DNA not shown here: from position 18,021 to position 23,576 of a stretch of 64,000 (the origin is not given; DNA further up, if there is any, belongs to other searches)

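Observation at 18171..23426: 1750-aa hyper-charged, coiled-coil-rich giant protein between the portal and capsid-assembly genes, with an internal duplicated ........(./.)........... module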

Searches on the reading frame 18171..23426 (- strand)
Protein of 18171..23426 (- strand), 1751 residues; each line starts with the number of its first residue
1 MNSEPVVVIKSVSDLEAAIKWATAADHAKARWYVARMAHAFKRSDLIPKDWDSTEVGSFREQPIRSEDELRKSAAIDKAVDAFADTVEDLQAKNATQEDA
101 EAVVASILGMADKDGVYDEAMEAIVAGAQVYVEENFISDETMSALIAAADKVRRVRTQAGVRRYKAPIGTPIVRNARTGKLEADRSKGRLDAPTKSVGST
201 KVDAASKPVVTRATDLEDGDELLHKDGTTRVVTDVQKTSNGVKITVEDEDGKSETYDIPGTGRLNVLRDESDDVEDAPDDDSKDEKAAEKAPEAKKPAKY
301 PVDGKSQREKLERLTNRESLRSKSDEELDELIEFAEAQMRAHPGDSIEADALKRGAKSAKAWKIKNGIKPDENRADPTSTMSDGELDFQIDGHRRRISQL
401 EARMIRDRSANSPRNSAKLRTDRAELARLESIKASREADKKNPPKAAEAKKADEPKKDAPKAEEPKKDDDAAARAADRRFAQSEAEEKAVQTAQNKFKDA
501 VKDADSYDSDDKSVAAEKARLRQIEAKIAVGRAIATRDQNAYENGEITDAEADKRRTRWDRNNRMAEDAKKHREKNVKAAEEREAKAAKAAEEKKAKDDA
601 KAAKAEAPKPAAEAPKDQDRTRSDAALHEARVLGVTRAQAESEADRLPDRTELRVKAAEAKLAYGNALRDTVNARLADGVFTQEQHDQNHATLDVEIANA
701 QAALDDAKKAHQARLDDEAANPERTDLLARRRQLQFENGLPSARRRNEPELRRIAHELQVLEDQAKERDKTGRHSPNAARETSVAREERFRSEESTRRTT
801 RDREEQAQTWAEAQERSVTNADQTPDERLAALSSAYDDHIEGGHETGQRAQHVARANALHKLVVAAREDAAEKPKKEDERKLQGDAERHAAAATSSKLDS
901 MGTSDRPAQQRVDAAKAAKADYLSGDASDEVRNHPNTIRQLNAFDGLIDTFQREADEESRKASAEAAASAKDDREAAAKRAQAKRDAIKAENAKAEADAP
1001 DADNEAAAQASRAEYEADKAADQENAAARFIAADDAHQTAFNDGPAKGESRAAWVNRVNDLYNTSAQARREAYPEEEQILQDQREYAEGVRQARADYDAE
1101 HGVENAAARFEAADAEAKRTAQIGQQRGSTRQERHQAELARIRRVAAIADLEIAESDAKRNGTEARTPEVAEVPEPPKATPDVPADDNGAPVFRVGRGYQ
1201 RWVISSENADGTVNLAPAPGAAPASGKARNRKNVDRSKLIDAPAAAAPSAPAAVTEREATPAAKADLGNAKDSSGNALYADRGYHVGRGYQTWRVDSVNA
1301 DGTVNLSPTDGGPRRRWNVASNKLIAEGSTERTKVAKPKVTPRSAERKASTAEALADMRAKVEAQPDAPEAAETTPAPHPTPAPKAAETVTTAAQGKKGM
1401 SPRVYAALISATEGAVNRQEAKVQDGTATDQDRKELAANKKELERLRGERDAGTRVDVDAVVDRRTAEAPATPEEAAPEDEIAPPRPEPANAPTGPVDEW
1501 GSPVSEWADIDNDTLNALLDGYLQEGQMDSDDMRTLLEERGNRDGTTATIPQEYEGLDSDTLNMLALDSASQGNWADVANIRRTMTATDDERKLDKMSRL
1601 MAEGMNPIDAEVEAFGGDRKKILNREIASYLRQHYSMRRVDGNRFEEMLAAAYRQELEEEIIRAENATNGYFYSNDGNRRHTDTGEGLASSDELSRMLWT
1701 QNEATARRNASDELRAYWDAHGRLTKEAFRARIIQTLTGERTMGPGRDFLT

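Call 6: search_protein_families(library=pfam, proteins=[window:18171-23426:-], max_evalue=0.01)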
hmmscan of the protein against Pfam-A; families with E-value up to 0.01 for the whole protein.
window:18171-23426:- (1751 aa): 0 families

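Call 7: search_protein_families(library=phrogs, proteins=[window:18171-23426:-], max_evalue=0.01)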
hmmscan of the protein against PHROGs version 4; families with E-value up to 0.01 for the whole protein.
window:18171-23426:- (1751 aa): 1 family
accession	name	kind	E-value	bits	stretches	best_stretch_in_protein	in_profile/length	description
phrog_1752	-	head and packaging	2e-06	27.9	1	1352-1735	508-813/828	head maturation protease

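Call 8: search_dna_similar(query=window:18171-23426:-, collection=phages, mode=protein, max_rows=30)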
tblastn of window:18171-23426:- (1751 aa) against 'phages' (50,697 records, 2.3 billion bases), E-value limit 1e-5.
Records with a match: 229; places in all: 229; records where one place covers at least 80% of the query: 0.
Best place of each record, by identity: <60% 229.
By first word of the organism name: Mycobacterium 227; Microcystis 1; Mycolicibacterium 1.
By host as written in the record: Mycobacterium smegmatis mc2 155 160; Mycobacterium smegmatis mc#155 34; Mycobacterium smegmatis mc2155 11; - 5; Mycolicibacterium smegmatis MC2 155 3; Mycobacterium smegmatis MC2 155 2; Mycobacterium smegmatic mc2 155 2; Mycobacterium tuberculosis mc2 7000 2; and 10 more.
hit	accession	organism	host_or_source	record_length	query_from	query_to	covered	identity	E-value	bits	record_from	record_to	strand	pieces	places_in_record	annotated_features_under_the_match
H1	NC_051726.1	Mycobacterium phage Mendokysei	Mycobacterium smegmatis mc2 155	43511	1596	1750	9%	33.8%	5e-7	61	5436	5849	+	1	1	4: head maturation protease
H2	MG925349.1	Mycobacterium phage Mendokysei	Mycobacterium smegmatis mc2 155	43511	1596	1750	9%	33.8%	5e-7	61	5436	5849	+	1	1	4: MuF-like minor capsid protein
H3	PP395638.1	Microcystis phage Mwe-JY05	Microcystis wesenbergii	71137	1582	1734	9%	32.7%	7e-11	74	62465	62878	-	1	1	capsid maturation protease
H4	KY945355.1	Mycobacterium phage Shandong1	Mycobacterium smegmatis mc2 155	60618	1590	1734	8%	33.8%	4e-9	68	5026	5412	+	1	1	capsid maturation protease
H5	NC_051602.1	Mycobacterium phage Shandong1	Mycobacterium smegmatis mc2 155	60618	1590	1734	8%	33.8%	4e-9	68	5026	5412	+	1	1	head maturation protease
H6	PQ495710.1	Mycobacterium phage Yasnaya_Polyana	Mycobacterium smegmatis mc(2)155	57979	1590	1734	8%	33.3%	4e-12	78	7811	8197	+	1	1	MuF-like minor capsid protein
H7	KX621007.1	Mycobacterium phage Taquito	Mycobacterium smegmatis mc2 155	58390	1590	1734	8%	33.3%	6e-12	77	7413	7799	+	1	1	MuF-like minor capsid protein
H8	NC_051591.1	Mycobacterium phage Taquito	Mycobacterium smegmatis mc2 155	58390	1590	1734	8%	33.3%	6e-12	77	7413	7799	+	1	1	head maturation protease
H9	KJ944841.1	Mycobacterium phage Cheetobro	Mycobacterium smegmatis mc2 155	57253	1590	1734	8%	33.3%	6e-12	77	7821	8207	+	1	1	11: MuF-like minor capsid protein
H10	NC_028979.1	Mycobacterium phage Cheetobro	Mycobacterium smegmatis mc2 155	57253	1590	1734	8%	33.3%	6e-12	77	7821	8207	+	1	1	11: head maturation protease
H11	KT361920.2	Mycobacterium phage Slarp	Mycobacterium smegmatis mc2 155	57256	1590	1734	8%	33.3%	6e-12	77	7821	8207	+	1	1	11: MuF-like minor capsid protein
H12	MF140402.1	Mycobacterium phage Chancellor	Mycobacterium smegmatis mc2 155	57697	1590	1734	8%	33.3%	6e-12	77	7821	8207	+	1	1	11: MuF-like minor capsid protein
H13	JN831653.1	Mycobacterium phage Fionnbharth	Mycobacterium smegmatis mc2 155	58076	1590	1734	8%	33.3%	6e-12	77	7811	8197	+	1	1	11: MuF-like minor capsid protein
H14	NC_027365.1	Mycobacterium phage Fionnbharth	Mycobacterium smegmatis mc2 155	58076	1590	1734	8%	33.3%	6e-12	77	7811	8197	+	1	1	11: head maturation protease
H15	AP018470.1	Mycobacterium phage Y2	-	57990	1590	1734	8%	33.3%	6e-12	77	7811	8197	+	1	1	putative capsid maturation protease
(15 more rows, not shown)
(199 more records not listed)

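Call 9: get_annotated_region(hit=H13, flank=6000)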
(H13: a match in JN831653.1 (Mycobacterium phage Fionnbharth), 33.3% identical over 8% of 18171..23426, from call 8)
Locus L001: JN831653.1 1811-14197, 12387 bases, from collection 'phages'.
description: Mycobacterium phage Fionnbharth, complete genome.
organism: Mycobacterium phage Fionnbharth (NCBI taxid 2923006)
taxonomy: Viruses; Duplodnaviria; Heunggongvirae; Uroviricota; Caudoviricetes; Weiservirinae; Fionnbharthvirus; Fionnbharthvirus fionnbharth
host: Mycobacterium smegmatis mc2 155; source: soil; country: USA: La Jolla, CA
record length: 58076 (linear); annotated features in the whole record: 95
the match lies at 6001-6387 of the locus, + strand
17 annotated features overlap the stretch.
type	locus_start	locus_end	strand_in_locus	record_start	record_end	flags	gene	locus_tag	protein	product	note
CDS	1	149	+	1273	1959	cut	6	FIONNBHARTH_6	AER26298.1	hypothetical protein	gp6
CDS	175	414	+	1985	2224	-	7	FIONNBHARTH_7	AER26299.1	hypothetical protein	gp7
CDS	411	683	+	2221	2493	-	8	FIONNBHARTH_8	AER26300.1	hypothetical protein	gp8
CDS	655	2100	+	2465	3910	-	9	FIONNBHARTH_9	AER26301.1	terminase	gp9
CDS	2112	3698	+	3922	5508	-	10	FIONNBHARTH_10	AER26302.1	portal protein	gp10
CDS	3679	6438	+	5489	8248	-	11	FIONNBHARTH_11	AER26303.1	MuF-like minor capsid protein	gp11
CDS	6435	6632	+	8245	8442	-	12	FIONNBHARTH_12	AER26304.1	hypothetical protein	gp12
CDS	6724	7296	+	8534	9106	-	13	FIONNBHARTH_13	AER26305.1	scaffolding protein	gp13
CDS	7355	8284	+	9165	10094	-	14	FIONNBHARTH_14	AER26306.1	major capsid protein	gp14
CDS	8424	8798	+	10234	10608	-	15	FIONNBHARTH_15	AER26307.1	head-to-tail adaptor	gp15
CDS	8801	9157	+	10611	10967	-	16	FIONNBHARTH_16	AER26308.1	head-to-tail stopper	gp16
CDS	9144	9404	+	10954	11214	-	17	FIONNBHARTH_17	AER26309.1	hypothetical protein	gp17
CDS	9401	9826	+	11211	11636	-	18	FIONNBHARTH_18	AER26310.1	tail terminator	gp18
CDS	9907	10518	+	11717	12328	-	19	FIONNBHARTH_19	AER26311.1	major tail protein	gp19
CDS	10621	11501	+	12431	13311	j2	21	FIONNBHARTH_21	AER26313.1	tail assembly chaperone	gp21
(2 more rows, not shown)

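Call 10: get_annotated_region(hit=H3, flank=6000)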
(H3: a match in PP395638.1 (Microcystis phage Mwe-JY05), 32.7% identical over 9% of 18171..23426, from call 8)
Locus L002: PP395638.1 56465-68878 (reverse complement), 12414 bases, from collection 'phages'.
description: Microcystis phage Mwe-JY05, complete genome.
organism: Microcystis phage Mwe-JY05 (NCBI taxid 3126655)
taxonomy: Viruses; Duplodnaviria; Heunggongvirae; Uroviricota; Caudoviricetes
host: Microcystis wesenbergii; source: -; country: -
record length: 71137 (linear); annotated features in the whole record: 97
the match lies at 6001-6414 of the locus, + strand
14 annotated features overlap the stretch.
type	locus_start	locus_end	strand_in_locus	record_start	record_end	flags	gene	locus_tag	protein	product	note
CDS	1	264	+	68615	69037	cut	-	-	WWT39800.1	hypothetical protein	-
CDS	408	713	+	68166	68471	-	-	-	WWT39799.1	hypothetical protein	-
CDS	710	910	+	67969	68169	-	-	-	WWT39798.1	hypothetical protein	-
CDS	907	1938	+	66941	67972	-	-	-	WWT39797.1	hypothetical protein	-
CDS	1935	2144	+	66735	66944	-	-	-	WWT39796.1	hypothetical protein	-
CDS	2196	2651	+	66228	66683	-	-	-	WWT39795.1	hypothetical protein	-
CDS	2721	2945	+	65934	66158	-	-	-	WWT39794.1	hypothetical protein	-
CDS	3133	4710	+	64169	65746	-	-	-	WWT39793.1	portal protein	-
CDS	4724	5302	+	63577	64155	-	-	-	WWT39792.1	DnaQ-like DNA polymerase III subunit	-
CDS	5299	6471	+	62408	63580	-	-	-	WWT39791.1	capsid maturation protease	-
CDS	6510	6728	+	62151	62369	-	-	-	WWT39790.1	hypothetical protein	-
CDS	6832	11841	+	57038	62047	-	-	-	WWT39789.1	hypothetical protein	-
CDS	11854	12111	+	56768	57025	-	-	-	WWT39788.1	hypothetical protein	-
CDS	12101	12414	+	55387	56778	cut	-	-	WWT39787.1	hypothetical protein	-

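Call 12: find_homologous_proteins(query=window:18171-23426:-, max_evalue=0.00001)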
Query window:18171-23426:- (1751 aa): 5 proteins with E <= 0.00001 among 8000 candidates.
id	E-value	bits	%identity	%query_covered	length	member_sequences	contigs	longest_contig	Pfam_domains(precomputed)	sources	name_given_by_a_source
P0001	0.0e+0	3711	100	100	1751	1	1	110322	-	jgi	jgi:hypothetical protein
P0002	7.2e-189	649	42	32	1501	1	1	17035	-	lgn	-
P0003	1.7e-164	568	56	16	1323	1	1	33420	-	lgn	-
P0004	7.2e-132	460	42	15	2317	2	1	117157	-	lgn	-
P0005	1.2e-122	429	45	15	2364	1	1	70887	-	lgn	-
